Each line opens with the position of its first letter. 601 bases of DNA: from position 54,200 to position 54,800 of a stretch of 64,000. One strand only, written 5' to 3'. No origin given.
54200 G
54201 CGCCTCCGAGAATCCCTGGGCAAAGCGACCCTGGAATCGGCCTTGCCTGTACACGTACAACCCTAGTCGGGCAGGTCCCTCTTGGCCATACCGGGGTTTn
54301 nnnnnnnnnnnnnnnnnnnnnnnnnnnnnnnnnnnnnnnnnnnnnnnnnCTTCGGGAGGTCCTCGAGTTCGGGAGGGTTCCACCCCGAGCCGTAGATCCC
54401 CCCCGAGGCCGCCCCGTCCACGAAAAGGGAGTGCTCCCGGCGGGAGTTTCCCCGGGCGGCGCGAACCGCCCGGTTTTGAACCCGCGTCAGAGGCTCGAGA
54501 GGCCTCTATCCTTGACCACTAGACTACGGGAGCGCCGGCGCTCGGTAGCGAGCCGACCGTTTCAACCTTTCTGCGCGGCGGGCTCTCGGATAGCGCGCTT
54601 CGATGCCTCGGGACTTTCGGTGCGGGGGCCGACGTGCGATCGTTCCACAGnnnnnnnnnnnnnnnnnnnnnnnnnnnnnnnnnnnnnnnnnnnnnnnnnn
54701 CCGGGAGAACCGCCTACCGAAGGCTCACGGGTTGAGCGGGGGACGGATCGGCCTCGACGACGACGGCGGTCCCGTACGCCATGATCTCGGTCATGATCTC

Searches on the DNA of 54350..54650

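Call 111: search_rna_families(source=window, start=54350, end=54650, threshold=evalue, max_evalue=1)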
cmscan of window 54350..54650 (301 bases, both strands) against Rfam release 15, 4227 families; matches with E-value up to 1: 1.
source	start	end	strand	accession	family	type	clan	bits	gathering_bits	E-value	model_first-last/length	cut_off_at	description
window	54466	54529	-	RF00005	tRNA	Gene; tRNA;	CL00001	28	29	0.00052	5-66/71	no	tRNA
